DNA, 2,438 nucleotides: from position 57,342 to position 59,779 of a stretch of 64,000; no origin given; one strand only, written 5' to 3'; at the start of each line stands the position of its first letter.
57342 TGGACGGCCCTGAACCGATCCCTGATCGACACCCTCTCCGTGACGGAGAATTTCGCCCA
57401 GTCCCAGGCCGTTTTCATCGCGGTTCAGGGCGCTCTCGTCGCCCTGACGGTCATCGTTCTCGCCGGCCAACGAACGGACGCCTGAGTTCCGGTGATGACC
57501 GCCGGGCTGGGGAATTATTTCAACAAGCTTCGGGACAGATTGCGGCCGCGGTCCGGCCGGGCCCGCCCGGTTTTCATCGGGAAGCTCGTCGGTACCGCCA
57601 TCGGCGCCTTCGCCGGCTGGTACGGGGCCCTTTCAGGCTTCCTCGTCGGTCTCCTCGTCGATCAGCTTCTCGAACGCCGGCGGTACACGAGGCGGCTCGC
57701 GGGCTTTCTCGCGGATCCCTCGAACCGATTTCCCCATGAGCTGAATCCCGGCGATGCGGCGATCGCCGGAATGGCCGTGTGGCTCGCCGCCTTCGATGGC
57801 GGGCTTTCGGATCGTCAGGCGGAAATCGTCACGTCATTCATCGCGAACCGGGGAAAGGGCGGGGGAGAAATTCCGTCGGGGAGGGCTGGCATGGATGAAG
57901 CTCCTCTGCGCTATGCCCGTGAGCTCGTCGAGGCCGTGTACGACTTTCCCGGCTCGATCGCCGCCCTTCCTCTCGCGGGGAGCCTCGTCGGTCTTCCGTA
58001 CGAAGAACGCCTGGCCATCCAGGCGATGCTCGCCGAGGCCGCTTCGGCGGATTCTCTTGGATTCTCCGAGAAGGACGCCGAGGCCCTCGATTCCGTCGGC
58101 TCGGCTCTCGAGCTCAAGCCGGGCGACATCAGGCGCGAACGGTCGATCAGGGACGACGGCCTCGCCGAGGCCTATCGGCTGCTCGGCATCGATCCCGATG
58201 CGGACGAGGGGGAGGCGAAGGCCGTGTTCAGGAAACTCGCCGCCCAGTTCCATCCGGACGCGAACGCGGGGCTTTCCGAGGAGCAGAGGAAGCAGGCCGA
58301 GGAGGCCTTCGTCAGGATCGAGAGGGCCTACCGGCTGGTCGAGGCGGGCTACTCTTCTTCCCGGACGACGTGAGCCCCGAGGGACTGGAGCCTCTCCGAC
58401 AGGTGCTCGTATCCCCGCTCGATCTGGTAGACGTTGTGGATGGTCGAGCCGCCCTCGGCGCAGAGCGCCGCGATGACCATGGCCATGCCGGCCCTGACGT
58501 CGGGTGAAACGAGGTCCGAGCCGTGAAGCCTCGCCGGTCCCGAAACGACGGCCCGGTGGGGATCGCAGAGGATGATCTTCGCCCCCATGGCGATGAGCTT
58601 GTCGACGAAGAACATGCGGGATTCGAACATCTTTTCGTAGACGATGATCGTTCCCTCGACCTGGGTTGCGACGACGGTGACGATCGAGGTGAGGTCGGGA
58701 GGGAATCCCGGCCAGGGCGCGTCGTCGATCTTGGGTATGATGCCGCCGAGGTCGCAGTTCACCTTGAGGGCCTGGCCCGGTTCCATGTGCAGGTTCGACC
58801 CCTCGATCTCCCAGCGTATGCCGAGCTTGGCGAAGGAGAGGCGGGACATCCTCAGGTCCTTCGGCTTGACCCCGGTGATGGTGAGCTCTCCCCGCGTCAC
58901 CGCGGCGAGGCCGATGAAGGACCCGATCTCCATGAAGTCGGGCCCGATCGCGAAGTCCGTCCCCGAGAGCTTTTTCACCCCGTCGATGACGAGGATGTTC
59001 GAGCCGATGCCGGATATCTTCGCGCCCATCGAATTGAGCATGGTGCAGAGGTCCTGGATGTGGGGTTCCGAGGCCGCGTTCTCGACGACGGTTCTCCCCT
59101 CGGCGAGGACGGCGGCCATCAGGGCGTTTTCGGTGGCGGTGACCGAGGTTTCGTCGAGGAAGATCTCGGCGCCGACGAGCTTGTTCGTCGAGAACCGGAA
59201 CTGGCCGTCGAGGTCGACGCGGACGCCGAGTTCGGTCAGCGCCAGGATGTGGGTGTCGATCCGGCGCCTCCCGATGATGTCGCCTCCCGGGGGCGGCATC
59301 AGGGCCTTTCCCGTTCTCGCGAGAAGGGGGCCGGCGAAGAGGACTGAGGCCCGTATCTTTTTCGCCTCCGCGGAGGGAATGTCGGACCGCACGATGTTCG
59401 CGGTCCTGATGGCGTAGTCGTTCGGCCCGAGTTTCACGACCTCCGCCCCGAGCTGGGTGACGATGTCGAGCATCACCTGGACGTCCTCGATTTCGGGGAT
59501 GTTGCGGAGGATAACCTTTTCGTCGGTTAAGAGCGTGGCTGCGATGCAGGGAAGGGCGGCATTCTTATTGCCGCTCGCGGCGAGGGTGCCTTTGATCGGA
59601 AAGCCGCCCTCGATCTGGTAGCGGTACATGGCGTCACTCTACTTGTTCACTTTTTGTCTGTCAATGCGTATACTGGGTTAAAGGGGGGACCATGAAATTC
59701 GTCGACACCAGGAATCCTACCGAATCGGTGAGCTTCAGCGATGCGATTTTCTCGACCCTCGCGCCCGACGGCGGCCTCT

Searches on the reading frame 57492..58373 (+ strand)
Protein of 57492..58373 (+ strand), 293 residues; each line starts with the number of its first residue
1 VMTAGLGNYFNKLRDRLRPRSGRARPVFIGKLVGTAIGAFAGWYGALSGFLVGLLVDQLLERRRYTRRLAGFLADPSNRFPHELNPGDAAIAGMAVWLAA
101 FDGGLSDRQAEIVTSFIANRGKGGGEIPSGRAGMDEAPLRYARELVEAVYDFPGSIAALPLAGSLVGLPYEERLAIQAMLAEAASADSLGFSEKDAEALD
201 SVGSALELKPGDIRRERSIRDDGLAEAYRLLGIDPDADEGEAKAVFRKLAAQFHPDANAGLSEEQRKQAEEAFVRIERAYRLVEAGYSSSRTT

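Call 7: search_protein_families(library=pfam, proteins=[window:57492-58373:+])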
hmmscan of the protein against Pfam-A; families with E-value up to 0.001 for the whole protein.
window:57492-58373:+ (293 aa): 1 family
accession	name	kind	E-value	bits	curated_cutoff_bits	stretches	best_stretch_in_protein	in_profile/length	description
PF00226.36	DnaJ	-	3.2e-11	43.6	27.8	1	227-282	2-52/63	DnaJ domain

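Call 25: search_protein_families(library=ncbifam, proteins=[window:57492-58373:+], max_evalue=0.01)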
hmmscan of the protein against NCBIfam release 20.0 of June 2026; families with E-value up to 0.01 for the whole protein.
window:57492-58373:+ (293 aa): 13 families
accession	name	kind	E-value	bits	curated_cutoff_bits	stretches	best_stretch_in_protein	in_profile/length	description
NF006948.0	PRK09430.1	equivalog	3.5e-13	49.8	162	1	215-284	190-261/267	co-chaperone DjlA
NF050028.1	CldAdptActJ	equivalog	3.5e-10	40.2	150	1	227-283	4-60/93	cold adaptation protein ActJcold adaptation protein ActJ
TIGR02349.1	DnaJ_bact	equivalog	1.3e-09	38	377.2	1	228-282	3-52/354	molecular chaperone DnaJ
NF037946.1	terminal_TopJ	equivalog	2.8e-09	36.1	300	1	228-281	8-55/810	terminal organelle assembly protein TopJ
NF008035.0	PRK10767.1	subfamily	4.2e-08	32.6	338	1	227-283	6-57/374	molecular chaperone DnaJ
TIGR03835.1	termin_org_DnaJ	equivalog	1e-07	30.8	512.25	1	228-281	5-52/871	terminal organelle assembly protein TopJ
NF010885.0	PRK14292.1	equivalog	1.5e-06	27.5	585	1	226-282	3-53/371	chaperone protein DnaJ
NF010874.0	PRK14281.1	equivalog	5.5e-06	25.8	619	1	227-283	5-56/397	chaperone protein DnaJ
NF010894.0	PRK14301.1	equivalog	8.6e-06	25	548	1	227-273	6-54/373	chaperone protein DnaJ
NF010892.0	PRK14299.1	equivalog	1.3e-05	24.6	392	1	227-281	6-54/291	chaperone protein DnaJ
NF010871.0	PRK14278.1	equivalog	1.3e-05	24.3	502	1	227-281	5-53/378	molecular chaperone DnaJ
NF010872.0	PRK14279.1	equivalog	2.8e-05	23.4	556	1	227-279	11-58/394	molecular chaperone DnaJ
NF007618.0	PRK10266.1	equivalog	0.0019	17.7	403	1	225-282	4-55/306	curved DNA-binding protein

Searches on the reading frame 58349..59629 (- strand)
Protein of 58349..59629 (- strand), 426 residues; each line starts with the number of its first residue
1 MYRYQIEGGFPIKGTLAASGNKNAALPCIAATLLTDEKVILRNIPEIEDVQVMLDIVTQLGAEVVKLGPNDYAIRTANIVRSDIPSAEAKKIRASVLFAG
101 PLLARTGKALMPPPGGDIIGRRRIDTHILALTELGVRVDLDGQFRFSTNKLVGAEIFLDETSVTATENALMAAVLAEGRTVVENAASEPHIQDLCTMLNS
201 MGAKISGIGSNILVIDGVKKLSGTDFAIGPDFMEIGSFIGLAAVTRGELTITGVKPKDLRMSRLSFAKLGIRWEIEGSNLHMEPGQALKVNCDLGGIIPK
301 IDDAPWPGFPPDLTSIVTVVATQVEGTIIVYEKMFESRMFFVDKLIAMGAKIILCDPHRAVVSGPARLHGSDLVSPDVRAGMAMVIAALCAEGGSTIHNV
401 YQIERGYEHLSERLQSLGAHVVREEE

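Call 7: search_protein_families(library=pfam, proteins=[window:58349-59629:-])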
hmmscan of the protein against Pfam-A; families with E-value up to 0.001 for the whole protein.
window:58349-59629:- (426 aa): 1 family
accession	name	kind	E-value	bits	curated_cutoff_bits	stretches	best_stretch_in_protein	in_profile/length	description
PF00275.25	EPSP_synthase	-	1.2e-70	238.8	22.8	1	7-414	2-417/417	EPSP synthase (3-phosphoshikimate 1-carboxyvinyltransferase)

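Call 43: search_protein_families(library=pfam, proteins=[L073:275-958:+, L073:1013-1636:+, L073:1918-2232:-, L073:2229-2663:-, L073:2663-3238:-, L073:3281-4234:+, L073:5861-6736:+, L078:7278-7868:+, L078:6367-7200:+, L077:7537-8082:+], max_evalue=0.01)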
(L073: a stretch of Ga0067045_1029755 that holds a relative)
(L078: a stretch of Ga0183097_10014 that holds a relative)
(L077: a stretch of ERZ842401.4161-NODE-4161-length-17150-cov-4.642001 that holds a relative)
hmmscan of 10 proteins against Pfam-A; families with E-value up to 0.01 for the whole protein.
L073:275-958:+ (227 aa): 2 families
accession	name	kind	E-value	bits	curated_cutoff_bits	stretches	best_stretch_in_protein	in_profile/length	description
PF04012.17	PspA_IM30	-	2.6e-54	184.6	33.9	1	2-220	1-216/220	PspA/IM30 family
PF06419.17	COG6_N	-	0.006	17.2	27.4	0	95-141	50-96/114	Conserved oligomeric complex COG6, N-terminal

L073:1013-1636:+ (207 aa): 1 family
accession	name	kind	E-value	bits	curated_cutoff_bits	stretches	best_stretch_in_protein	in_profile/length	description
PF00486.34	Trans_reg_C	-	1.9e-12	47.5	26.2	1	123-198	2-77/77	Transcriptional regulatory protein, C terminal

L073:1918-2232:- (104 aa): 3 families
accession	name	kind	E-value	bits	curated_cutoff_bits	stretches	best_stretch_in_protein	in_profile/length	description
PF01906.23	YbjQ_1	-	1.3e-38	132.2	23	1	1-103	1-103/103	Putative heavy-metal-binding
PF23025.1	YbjQ_2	-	1.6e-05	25.6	29.1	1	2-103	8-101/103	C2 domain-containing protein 5, YbjQ-like domain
PF11524.14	SeleniumBinding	-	0.0011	19.7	27.9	0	35-101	8-73/82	Selenium binding protein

L073:2229-2663:- (144 aa): 4 families
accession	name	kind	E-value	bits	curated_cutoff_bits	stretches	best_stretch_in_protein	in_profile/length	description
PF13490.11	zf-HC2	-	1.9e-05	25.1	22.2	1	3-37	1-35/35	Putative zinc-finger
PF20990.2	DUF2207_C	-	0.00024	21.3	33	1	49-143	113-200/247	Predicted membrane protein (DUF2207) C-terminal domain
PF14264.12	Glucos_trans_II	-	0.0025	17.5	30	1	71-127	234-290/317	Glucosyl transferase GtrII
PF03611.19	EIIC-GAT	-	0.0057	16.2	24.2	1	65-128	202-268/394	PTS system sugar-specific permease component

L073:2663-3238:- (191 aa): 4 families
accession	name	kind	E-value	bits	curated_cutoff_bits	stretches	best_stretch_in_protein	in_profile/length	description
PF04542.20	Sigma70_r2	-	2.2e-15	56.6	24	1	34-100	2-70/71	Sigma-70 region 2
PF08281.18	Sigma70_r4_2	-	5.4e-13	48.8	25.7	1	130-181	3-54/54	Sigma-70, region 4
PF04545.22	Sigma70_r4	-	1.1e-07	31.7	24.1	1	134-182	1-49/50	Sigma-70, region 4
PF07638.17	Sigma70_ECF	-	0.00095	19.5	21.1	1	135-186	133-184/185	ECF sigma factor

L073:3281-4234:+ (317 aa): 0 families

L073:5861-6736:+ (291 aa): 1 family
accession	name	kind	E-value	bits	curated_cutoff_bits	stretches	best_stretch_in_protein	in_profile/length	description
PF00226.36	DnaJ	-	4.8e-11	43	27.8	1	227-279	3-50/63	DnaJ domain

L078:7278-7868:+ (196 aa): 5 families
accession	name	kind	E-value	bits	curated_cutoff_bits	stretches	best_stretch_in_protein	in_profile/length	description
PF01740.26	STAS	-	2.2e-21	76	22.6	1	41-140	6-106/106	STAS domain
PF13466.11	STAS_2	-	0.00031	21.3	29.2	1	50-127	3-79/80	STAS domain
PF12760.12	Zn_ribbon_IS1595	-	0.00065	20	25.4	1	153-182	13-44/46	Transposase zinc-ribbon domain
PF22747.2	Zn_ribbon_DUF2089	-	0.0022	18.5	27.6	1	161-184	1-21/32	DUF2089 zinc ribbon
PF18912.6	DZR_2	-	0.0084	16.4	27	0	150-185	1-31/56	Double zinc ribbon domain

L078:6367-7200:+ (277 aa): 2 families
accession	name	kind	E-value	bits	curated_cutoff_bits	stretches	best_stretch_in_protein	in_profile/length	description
PF00106.31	adh_short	-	3.5e-23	82.5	26.6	1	59-234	1-183/195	short chain dehydrogenase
PF13561.12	adh_short_C2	-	1.1e-19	71.4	27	1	67-236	5-179/236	Enoyl-(Acyl carrier protein) reductase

L077:7537-8082:+ (181 aa): 3 families
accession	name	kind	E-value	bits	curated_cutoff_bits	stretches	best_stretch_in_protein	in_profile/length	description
PF01740.26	STAS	-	8.1e-19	67.8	22.6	1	25-125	4-105/106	STAS domain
PF22747.2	Zn_ribbon_DUF2089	-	0.0023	18.4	27.6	1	146-170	1-22/32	DUF2089 zinc ribbon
PF12760.12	Zn_ribbon_IS1595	-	0.0051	17.2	25.4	1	141-168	16-45/46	Transposase zinc-ribbon domain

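Call 69: search_protein_families(library=ncbifam, proteins=[L078:13156-14484:-, L078:14655-15641:+, L078:15692-16060:+, L078:16103-17206:+, L078:17368-19110:+, L078:19789-20178:+, L078:209-1390:-, L078:4525-5733:+, L078:6013-6360:+, L075:13213-15423:+], max_evalue=0.00001)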
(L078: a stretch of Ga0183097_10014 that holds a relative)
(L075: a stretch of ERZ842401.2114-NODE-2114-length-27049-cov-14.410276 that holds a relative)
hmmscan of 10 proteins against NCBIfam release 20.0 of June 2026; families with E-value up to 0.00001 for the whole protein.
L078:13156-14484:- (442 aa): 11 families
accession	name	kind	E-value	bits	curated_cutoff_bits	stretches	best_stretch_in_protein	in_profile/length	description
NF003976.0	PRK05469.1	subfamily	7.1e-139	463.1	255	1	18-425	3-406/409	tripeptide aminopeptidase PepT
TIGR01882.1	peptidase-T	equivalog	4.1e-108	361.9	285.75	1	18-425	3-407/410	peptidase T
NF009920.0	PRK13381.1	subfamily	6.2e-107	358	293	1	18-423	7-407/412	peptidase T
TIGR01883.1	PepT-like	hypoth_equivalog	6.4e-34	117.5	274.25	1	145-421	84-360/361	peptidase T-like protein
TIGR01893.1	aa-his-dipept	subfamily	1.9e-11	43.4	343.75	1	146-246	95-191/478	beta-Ala-His dipeptidase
TIGR01900.1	dapE-gram_pos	equivalog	6.9e-09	35.1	304.2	0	47-275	19-207/351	succinyl-diaminopimelate desuccinylase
NF006399.0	PRK08651.1-2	equivalog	1.4e-08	34.2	381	0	347-419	325-399/405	succinyl-diaminopimelate desuccinylase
NF005602.0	PRK07338.1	equivalog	2.4e-08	33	357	1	139-411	113-386/409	hydrolase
NF004788.0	PRK06133.1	subfamily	2.8e-07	29.8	349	1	160-266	142-251/417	glutamate carboxypeptidase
TIGR01910.1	DapE-ArgE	subfamily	6.1e-07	29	217.6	0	161-268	105-213/373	ArgE/DapE family deacylase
TIGR01891.1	amidohydrolases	subfamily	2.4e-06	26.9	153.75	0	173-397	102-342/366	amidohydrolase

L078:14655-15641:+ (328 aa): 5 families
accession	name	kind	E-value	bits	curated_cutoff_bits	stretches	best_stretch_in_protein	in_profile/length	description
TIGR01784.1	T_den_put_tspse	subfamily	5.7e-31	108.3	52.1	1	24-327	3-272/273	Rpn family recombination-promoting nuclease/putative transposase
NF004270.2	PRK05687.2-1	equivalog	1.9e-09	37.4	180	1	245-321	35-111/223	flagellar assembly protein FliH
NF004267.1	PRK05687.1-3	equivalog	3e-09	36.4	293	1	239-315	62-138/266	flagellar assembly protein FliH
NF009925.1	PRK13386.1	equivalog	3.3e-08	33.1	192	1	259-309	45-95/228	flagellar assembly protein FliH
NF004266.1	PRK05687.1-1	equivalog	7.9e-06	25.5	260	0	255-302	48-95/230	flagellar assembly protein FliH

L078:15692-16060:+ (122 aa): 1 family
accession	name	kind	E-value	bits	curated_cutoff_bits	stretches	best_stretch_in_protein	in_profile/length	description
TIGR04134.1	lipo_with_rSAM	hypoth_equivalog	3.3e-09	36.9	39.8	1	11-112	13-127/150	radical SAM-associated putative lipoprotein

L078:16103-17206:+ (367 aa): 60 families (the best 25 are shown)
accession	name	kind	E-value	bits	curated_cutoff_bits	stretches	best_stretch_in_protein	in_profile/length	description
TIGR04133.1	rSAM_w_lipo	hypoth_equivalog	4.1e-144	479.8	425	1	5-359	7-346/350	TIGR04133 family radical SAM/SPASM protein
TIGR04545.1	rSAM_ahbD_hemeb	equivalog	1.2e-32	113.7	500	1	25-341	3-316/339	heme b synthase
TIGR04103.1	rSAM_nif11_3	equivalog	4.8e-32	111.1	725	1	19-313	2-288/412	nif11-class peptide radical SAM maturase 3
TIGR04053.2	TIGR04053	equivalog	5.2e-31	108.2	395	1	23-220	9-201/366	TIGR04053 family radical SAM/SPASM domain-containing protein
TIGR04055.1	rSAM_NirJ2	equivalog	5.7e-29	101.7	500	1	25-341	3-302/326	putative heme d1 biosynthesis radical SAM protein NirJ2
TIGR04051.1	rSAM_NirJ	equivalog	2.9e-26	92.3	515.45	1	25-222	5-193/354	heme d1 biosynthesis radical SAM protein NirJ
TIGR03962.1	mycofact_rSAM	equivalog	4e-26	92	265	1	24-342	14-312/339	mycofactocin radical SAM maturase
TIGR03913.1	rad_SAM_trio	equivalog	2.4e-25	88.8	591.75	1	16-318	13-311/477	GDL motif peptide-associated radical SAM/SPASM maturase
TIGR04347.1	pseudo_SAM_Halo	equivalog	3.9e-24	85.6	525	1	18-343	34-365/390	TIGR04347 family pseudo-SAM/SPASM protein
NF050035.1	rSAM_WgK_link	exception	4.1e-24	85.2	650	2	28-240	15-211/367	radical SAM/SPASM peptide maturase WgkB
TIGR04251.1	SCM_rSAM_ScmF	equivalog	1.1e-22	80.9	400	1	20-342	2-320/353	SynChlorMet cassette radical SAM/SPASM protein ScmF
TIGR04317.1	W_rSAM_matur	equivalog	2e-21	76.5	380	1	21-357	3-339/349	tungsten cofactor oxidoreductase radical SAM maturase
TIGR04054.1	rSAM_NirJ1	equivalog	2.6e-21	75.7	650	1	23-342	37-361/387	putative heme d1 biosynthesis radical SAM protein NirJ1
TIGR04546.1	rSAM_ahbC_deAc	equivalog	4e-21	75.3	650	1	24-156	41-170/390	12,18-didecarboxysiroheme deacetylase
TIGR04340.1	rSAM_ACGX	hypoth_equivalog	1.8e-19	70.2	400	1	25-352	6-329/341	radical SAM/SPASM domain protein, ACGX system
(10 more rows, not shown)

L078:17368-19110:+ (580 aa): 14 families
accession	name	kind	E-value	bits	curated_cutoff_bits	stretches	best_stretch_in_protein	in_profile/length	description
TIGR03336.1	IOR_alpha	equivalog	2e-211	703.5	650.9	1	4-575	2-595/595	indolepyruvate ferredoxin oxidoreductase subunit alpha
NF009589.0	PRK13030.1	subfamily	9.5e-29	99.7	816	2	64-294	113-362/1170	indolepyruvate ferredoxin oxidoreductase family protein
NF006412.0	PRK08659.1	equivalog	5e-20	72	411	1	2-183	3-193/378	2-oxoacid:acceptor oxidoreductase subunit alpha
NF005507.0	PRK07119.1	subfamily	7.4e-18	64.5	399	1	2-183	2-192/352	3-methyl-2-oxobutanoate dehydrogenase subunit VorB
TIGR03710.1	OAFO_sf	subfamily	1.5e-16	60.1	482.75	1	5-180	194-378/561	2-oxoacid:acceptor oxidoreductase subunit alpha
NF009588.0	PRK13029.1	subfamily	4.4e-14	51.4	952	2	63-293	112-361/1196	indolepyruvate ferredoxin oxidoreductase family protein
NF007206.0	PRK09627.1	equivalog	1.5e-10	40.6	579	1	8-186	7-194/375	2-oxoglutarate synthase subunit alpha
NF040682.1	PorA_Arch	equivalog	1.5e-10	40.5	550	1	4-173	3-180/387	pyruvate synthase subunit PorA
NF006232.0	PRK08366.1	equivalog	5.1e-09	35.2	646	1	5-169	8-178/394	2-ketoisovalerate ferredoxin oxidoreductase subunit alpha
NF006233.0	PRK08367.1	equivalog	2.1e-07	30.2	625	1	4-101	4-104/394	pyruvate ferredoxin oxidoreductase subunit alpha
TIGR02179.1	PorD_KorD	subfamily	1.9e-06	27.9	60.05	1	528-579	24-76/78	2-oxoacid:acceptor oxidoreductase, delta subunit, pyruvate/2-ketoisovalerate family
NF007201.0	PRK09622.1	equivalog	2.6e-06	26.6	590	1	5-171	11-185/405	2-oxoacid:ferredoxin oxidoreductase subunit alpha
NF041778.1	hetero_SS_HdrA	equivalog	4.1e-06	24.9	1400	1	529-575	587-633/771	ferredoxin:CoB-CoM heterodisulfide reductase subunit HdrA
NF007203.0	PRK09624.1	equivalog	5.9e-06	26.5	171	0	487-578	7-101/105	pyuvate ferredoxin oxidoreductase subunit delta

L078:19789-20178:+ (129 aa): 0 families

L078:209-1390:- (393 aa): 16 families
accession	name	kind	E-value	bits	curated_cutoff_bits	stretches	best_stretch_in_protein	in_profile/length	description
TIGR01969.1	minD_arch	subfamily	1.8e-28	99.4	201.75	1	15-160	2-145/251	cell division ATPase MinD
TIGR01968.1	minD_bact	equivalog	3.9e-18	65.7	212.9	1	14-159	2-147/261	septum site-determining protein MinD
TIGR01007.1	eps_fam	subfamily_domain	1.6e-15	57.2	108.05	1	13-131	17-135/204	polysaccharide biosynthesis tyrosine autokinase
NF008079.0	PRK10818.1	equivalog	2.4e-12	46.8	508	1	14-159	3-149/270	septum site-determining protein MinD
TIGR03371.1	cellulose_yhjQ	equivalog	1.2e-10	41.3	157.85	1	13-176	1-163/246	cellulose biosynthesis protein BcsQ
NF041136.1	MrpORP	equivalog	1.5e-10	40.9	450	1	15-158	7-151/365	iron-sulfur cluster carrier protein MrpORP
NF047398.1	AAA_KGGVGR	domain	2.8e-10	40.8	90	1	13-74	2-65/190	KGGVGR-motif variant AAA ATPase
NF008669.0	PRK11670.1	equivalog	9e-10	38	348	1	13-160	107-248/369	iron-sulfur cluster carrier protein ApbC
TIGR03018.1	pepcterm_TyrKin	hypoth_equivalog_domain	1.4e-08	34.3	230.65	1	13-125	35-149/207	XrtA-associated tyrosine autokinase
NF041546.1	ParA_partition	equivalog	4.4e-08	32.9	180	1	15-56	1-42/203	ParA family partition ATPase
TIGR03029.1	EpsG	equivalog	6.1e-08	32.2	313.8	1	14-132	104-221/274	chain length determinant protein tyrosine kinase EpsG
NF033200.1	F430_CfbC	exception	1.5e-07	31.1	402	0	21-103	7-89/260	Ni-sirohydrochlorin a,c-diamide reductive cyclase ATP-dependent reductase subunit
NF008568.0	PRK11519.1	equivalog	4.2e-07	28.5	1068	1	21-99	534-611/720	tyrosine-protein kinase Wzc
TIGR01287.1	nifH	equivalog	2.3e-06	27.2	394.35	0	21-68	7-54/275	nitrogenase iron protein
TIGR01005.1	eps_transp_fam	subfamily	3.2e-06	25.6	411.7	1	14-152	547-682/754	exopolysaccharide transport protein family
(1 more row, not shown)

L078:4525-5733:+ (402 aa): 26 families (the best 25 are shown)
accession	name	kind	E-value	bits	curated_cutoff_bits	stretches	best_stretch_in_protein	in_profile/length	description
TIGR01817.1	nifA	equivalog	1.6e-76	258.2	528.85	1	151-401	178-439/534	nif-specific transcriptional activator NifA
NF003451.0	PRK05022.1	equivalog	1.7e-67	228.3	476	1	143-393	169-426/512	nitric oxide reductase transcriptional regulator NorR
NF038308.1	RNA_repair_RtcR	equivalog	1.1e-66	225.8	650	1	144-393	160-425/530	RNA repair transcriptional activator RtcR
NF041552.1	TF_PrdR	equivalog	2e-62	211.3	795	1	160-398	262-508/577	sigma-54 dependent transcriptional regulator PrdR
TIGR02329.1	propionate_PrpR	equivalog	4.1e-61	207.2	499.2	1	109-392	174-452/526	propionate catabolism operon regulatory protein PrpR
NF008469.0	PRK11361.1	equivalog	1.5e-60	205.2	714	1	148-399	127-385/461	acetoacetate metabolism transcriptional regulator AtoC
TIGR02974.1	phageshock_pspF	equivalog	5.7e-60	203.3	443.55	1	169-390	3-233/336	phage shock protein operon transcriptional activator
TIGR02915.1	PEP_resp_reg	equivalog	6.2e-60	203.3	502.6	1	166-401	140-383/445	PEP-CTERM-box response regulator transcription factor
TIGR01818.1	ntrC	equivalog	6.9e-60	203.1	558.6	1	147-400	117-377/463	nitrogen regulation protein NR(I)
NF011953.0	PRK15424.1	equivalog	3.9e-58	197.3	703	1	140-393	194-468/538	propionate catabolism operon regulatory protein PrpR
NF041906.1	V4R_TF_MobR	exception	3.9e-58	197.3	999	1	160-391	225-466/544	phenol degradation transcriptional regulator MobR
NF049963.1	RespRegFlgRCampy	domain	6.4e-58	196.6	750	1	152-400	121-377/429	fla regulon two-component system response regulator FlgR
NF050807.1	TransRegFlbDCaul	equivalog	1.2e-56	192.5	750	1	183-400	136-361/454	sigma-54-dependent transcriptional regulator FlbD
NF007689.0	PRK10365.1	equivalog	9.7e-56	189.4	760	1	149-389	123-371/441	sigma-54-dependent response regulator transcription factor ZraR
NF011695.0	PRK15115.1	equivalog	1.2e-55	189.1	763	1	170-399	140-376/445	two-component system response regulator GlrR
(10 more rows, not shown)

L078:6013-6360:+ (115 aa): 0 families

L075:13213-15423:+ (736 aa): 2 families
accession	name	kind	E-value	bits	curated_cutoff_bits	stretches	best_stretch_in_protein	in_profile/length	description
TIGR03521.1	GldG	equivalog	2.7e-20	72.5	389.85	1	249-557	9-343/552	gliding motility-associated ABC transporter substrate-binding protein GldG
TIGR03518.1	ABC_perm_GldF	equivalog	5.2e-12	46.3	288.5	1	9-230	3-236/240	gliding motility-associated ABC transporter permease subunit GldF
